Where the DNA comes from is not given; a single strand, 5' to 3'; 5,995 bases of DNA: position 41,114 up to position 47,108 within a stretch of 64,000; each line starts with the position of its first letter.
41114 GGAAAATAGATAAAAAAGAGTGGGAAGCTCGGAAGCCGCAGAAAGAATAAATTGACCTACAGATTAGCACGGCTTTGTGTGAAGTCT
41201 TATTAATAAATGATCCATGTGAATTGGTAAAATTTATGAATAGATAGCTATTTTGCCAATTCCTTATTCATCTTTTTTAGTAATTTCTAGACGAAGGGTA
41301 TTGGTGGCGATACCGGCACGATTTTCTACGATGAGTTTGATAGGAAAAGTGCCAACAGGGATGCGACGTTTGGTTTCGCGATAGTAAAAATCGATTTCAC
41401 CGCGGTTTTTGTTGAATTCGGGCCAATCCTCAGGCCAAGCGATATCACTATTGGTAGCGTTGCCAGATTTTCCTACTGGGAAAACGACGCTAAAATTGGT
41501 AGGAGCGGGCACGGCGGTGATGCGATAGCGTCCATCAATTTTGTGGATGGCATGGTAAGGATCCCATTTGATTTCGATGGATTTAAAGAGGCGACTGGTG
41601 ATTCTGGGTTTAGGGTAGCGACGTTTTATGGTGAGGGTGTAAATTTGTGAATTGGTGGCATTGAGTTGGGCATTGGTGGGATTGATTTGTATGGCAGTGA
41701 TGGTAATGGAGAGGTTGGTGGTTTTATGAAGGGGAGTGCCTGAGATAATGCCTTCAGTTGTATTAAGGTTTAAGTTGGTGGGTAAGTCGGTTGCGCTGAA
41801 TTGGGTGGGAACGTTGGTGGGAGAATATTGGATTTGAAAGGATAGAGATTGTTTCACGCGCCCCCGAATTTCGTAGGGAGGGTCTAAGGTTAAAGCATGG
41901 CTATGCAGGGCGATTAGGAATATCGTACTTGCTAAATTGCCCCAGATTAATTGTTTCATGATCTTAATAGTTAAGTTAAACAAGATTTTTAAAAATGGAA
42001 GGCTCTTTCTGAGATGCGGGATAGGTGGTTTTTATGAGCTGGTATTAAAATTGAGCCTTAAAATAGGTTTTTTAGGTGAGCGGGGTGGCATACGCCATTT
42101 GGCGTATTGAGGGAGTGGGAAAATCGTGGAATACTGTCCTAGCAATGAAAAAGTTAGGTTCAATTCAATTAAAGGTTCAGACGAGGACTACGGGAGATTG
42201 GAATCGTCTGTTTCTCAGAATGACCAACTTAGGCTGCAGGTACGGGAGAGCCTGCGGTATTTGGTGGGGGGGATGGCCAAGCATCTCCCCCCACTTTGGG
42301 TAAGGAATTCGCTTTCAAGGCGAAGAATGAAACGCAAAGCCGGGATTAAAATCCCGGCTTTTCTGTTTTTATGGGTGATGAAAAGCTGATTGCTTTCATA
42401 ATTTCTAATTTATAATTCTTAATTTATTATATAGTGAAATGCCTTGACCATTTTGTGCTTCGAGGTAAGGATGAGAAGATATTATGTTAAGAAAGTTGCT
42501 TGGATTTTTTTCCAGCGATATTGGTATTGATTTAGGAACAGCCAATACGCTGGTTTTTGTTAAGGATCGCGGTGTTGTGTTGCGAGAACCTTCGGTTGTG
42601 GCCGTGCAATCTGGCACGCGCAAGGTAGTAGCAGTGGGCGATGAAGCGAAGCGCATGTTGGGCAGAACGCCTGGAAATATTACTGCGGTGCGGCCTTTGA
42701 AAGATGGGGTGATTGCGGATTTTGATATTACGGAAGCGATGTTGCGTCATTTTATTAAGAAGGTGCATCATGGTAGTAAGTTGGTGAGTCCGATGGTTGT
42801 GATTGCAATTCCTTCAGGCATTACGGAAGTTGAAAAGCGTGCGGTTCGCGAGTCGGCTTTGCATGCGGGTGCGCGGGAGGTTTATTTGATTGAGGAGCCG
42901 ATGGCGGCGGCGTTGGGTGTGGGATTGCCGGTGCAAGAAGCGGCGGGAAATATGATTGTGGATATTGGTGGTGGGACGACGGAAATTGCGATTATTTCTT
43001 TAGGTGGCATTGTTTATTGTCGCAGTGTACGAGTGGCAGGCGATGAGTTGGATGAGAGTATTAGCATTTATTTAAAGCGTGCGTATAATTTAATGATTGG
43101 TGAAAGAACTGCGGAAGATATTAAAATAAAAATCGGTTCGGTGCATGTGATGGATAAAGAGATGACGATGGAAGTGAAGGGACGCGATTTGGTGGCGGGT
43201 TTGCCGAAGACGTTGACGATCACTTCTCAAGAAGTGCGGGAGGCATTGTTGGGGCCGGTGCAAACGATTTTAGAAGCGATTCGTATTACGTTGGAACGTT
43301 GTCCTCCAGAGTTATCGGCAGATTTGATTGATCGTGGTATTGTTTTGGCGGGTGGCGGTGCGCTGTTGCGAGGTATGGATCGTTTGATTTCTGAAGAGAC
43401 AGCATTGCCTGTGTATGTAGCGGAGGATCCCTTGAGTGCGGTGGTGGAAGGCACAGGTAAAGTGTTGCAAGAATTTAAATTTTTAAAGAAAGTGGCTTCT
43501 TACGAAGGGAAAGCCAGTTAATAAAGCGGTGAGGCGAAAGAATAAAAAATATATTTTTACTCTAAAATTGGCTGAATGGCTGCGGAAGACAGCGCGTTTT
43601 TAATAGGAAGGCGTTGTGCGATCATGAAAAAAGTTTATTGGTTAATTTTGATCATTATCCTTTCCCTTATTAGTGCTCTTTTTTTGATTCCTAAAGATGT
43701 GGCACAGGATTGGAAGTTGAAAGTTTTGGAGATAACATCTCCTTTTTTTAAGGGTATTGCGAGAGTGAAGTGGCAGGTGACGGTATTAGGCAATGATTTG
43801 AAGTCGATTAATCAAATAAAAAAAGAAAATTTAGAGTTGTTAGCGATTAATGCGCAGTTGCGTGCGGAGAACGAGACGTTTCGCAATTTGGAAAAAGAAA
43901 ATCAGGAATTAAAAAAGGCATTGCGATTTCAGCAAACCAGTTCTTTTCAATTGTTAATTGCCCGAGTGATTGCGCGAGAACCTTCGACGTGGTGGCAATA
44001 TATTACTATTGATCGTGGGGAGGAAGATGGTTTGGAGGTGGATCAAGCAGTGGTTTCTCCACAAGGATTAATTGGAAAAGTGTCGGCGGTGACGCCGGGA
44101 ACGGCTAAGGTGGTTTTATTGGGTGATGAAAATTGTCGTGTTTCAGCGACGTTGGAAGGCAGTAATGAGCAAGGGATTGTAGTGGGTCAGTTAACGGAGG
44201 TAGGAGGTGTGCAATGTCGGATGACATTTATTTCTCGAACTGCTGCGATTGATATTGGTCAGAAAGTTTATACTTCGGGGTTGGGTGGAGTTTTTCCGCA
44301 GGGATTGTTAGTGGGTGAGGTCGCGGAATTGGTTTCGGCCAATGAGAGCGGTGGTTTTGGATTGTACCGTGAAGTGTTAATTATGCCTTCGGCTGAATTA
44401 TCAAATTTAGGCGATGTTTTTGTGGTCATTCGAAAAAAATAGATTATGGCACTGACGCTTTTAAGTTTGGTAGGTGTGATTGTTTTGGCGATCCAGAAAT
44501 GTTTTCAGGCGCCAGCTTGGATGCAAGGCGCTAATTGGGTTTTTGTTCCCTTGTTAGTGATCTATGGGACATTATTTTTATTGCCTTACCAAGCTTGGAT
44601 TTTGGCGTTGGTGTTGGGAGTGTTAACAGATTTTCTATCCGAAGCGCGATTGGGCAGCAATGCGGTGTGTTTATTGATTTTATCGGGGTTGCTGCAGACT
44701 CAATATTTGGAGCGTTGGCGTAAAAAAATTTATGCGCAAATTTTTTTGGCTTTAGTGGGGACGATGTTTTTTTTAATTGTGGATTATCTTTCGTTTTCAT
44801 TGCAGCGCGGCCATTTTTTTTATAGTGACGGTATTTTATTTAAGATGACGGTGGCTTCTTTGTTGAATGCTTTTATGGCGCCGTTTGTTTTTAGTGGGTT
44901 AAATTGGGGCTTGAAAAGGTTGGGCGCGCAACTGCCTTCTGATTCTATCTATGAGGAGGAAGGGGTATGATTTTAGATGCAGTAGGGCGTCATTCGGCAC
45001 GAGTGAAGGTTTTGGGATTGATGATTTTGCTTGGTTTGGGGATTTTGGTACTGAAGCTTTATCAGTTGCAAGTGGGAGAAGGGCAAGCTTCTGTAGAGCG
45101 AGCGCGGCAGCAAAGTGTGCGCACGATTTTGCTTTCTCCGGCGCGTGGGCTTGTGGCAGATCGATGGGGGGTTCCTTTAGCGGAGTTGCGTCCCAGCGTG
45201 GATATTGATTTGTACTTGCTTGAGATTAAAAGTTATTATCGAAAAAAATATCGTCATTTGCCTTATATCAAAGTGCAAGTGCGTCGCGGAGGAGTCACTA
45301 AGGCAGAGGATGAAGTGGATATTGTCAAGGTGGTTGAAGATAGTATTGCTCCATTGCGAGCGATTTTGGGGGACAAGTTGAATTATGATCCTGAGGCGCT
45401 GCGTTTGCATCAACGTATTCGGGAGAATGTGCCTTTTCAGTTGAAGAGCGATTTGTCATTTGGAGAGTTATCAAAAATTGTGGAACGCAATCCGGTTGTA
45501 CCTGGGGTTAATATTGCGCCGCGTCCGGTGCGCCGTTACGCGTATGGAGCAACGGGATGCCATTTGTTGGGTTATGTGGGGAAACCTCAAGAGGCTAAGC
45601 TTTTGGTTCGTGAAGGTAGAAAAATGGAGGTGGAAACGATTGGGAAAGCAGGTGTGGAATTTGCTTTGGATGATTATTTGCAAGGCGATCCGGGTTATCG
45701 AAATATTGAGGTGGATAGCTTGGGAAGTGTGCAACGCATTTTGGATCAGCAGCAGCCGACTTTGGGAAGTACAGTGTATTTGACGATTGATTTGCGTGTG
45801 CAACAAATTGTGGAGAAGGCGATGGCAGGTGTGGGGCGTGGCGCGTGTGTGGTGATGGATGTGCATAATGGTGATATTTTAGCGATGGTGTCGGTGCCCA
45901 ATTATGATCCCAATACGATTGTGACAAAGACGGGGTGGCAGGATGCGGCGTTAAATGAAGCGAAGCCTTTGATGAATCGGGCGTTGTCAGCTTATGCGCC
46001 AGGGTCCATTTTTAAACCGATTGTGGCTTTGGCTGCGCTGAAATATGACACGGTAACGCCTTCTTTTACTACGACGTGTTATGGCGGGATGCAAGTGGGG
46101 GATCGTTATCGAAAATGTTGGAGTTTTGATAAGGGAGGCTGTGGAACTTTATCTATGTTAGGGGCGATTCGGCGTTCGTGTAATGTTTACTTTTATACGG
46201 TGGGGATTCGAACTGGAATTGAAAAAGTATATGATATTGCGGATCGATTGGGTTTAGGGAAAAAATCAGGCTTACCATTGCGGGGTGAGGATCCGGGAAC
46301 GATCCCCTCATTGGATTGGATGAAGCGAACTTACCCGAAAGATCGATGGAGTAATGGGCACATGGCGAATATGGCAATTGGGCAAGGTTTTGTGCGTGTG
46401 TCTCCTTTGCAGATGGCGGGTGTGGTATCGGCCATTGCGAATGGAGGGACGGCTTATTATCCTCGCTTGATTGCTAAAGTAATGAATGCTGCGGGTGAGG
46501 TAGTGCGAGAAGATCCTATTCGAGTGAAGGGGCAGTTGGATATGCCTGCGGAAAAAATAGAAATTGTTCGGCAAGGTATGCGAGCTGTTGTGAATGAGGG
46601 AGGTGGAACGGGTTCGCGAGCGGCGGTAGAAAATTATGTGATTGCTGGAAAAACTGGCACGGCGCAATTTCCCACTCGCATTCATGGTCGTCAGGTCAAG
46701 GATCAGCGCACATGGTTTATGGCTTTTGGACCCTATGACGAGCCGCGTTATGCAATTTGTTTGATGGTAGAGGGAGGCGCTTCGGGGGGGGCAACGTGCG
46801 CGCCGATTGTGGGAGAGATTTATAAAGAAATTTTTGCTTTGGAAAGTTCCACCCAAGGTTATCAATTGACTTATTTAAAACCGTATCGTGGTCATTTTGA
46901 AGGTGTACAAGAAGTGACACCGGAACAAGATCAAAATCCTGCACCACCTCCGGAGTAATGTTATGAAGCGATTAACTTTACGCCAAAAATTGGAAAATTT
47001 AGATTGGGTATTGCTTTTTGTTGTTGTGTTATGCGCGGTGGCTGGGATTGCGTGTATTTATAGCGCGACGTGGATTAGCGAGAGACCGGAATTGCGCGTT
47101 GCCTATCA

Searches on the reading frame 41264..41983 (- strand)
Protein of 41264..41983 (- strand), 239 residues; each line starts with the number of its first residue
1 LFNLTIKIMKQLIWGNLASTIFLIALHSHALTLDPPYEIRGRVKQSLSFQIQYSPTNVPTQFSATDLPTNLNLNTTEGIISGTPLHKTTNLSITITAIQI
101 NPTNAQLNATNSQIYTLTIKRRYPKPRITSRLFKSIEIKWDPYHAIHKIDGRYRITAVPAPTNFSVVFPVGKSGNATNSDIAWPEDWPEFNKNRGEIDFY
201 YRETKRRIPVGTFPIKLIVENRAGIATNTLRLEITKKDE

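Call 37: search_protein_families(library=pfam, proteins=[window:41264-41983:-], max_evalue=0.00001)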
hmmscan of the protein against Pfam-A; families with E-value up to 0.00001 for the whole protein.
window:41264-41983:- (239 aa): 1 family
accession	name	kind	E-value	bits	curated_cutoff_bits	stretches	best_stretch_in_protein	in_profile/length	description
PF05345.18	He_PIG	-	1.9e-08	35.1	24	1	33-119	4-95/96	Putative Ig domain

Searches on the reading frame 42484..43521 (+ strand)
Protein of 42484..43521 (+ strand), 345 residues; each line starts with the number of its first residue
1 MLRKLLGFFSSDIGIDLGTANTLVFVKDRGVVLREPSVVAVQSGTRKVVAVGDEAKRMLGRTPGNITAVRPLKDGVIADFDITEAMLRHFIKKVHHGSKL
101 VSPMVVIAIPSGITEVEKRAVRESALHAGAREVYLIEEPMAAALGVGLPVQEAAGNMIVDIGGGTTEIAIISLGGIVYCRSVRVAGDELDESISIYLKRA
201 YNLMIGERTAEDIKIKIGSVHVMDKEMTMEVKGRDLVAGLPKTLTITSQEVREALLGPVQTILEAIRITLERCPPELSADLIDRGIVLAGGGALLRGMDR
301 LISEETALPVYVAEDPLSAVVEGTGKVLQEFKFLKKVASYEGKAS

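Call 37: search_protein_families(library=pfam, proteins=[window:42484-43521:+], max_evalue=0.00001)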
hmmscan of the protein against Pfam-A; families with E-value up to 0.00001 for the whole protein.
window:42484-43521:+ (345 aa): 5 families
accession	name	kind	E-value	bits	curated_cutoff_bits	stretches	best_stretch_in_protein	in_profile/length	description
PF06723.19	MreB_Mbl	-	1.4e-149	497.9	27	1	11-335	2-326/327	MreB/Mbl protein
PF00022.25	Actin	-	1.3e-13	50.8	27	1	15-200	9-190/410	Actin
PF14450.12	FtsA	-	8.6e-13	49.2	31.8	1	158-315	2-112/127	Cell division protein FtsA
PF00012.26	HSP70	-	4.3e-11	42.2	20.6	1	104-177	135-210/599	Hsp70 protein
PF11104.14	PilM_2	-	3e-09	36.7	27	0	281-314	274-306/340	Type IV pilus assembly protein PilM;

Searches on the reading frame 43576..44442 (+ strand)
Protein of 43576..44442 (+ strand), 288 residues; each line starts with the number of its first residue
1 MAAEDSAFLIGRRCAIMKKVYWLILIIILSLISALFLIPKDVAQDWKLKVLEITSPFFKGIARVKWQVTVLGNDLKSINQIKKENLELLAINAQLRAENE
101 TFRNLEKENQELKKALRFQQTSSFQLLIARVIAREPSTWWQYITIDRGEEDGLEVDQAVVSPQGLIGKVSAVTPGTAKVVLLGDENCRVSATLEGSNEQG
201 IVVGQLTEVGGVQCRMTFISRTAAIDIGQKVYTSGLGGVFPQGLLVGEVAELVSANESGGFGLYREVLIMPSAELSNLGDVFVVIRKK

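Call 38: search_protein_families(library=pfam, proteins=[window:43576-44442:+], max_evalue=0.00001)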
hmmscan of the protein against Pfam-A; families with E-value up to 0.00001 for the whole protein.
window:43576-44442:+ (288 aa): 1 family
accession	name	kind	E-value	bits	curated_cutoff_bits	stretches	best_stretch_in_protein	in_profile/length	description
PF04085.20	MreC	-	3.4e-40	137.6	28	1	131-284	1-146/147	Rod shape-determining protein MreC, barrel core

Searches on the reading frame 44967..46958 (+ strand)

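Call 38: search_protein_families(library=pfam, proteins=[window:44967-46958:+], max_evalue=0.00001)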
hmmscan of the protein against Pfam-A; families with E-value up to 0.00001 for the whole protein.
window:44967-46958:+ (663 aa): 2 families
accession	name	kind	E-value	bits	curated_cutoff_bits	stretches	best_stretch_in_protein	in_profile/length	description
PF00905.27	Transpeptidase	-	4.1e-67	226.9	22.1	1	292-619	1-298/299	Penicillin binding protein transpeptidase domain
PF03717.20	PBP_dimer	-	1.7e-25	90.9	24.4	1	57-256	3-176/180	Penicillin-binding Protein dimerisation domain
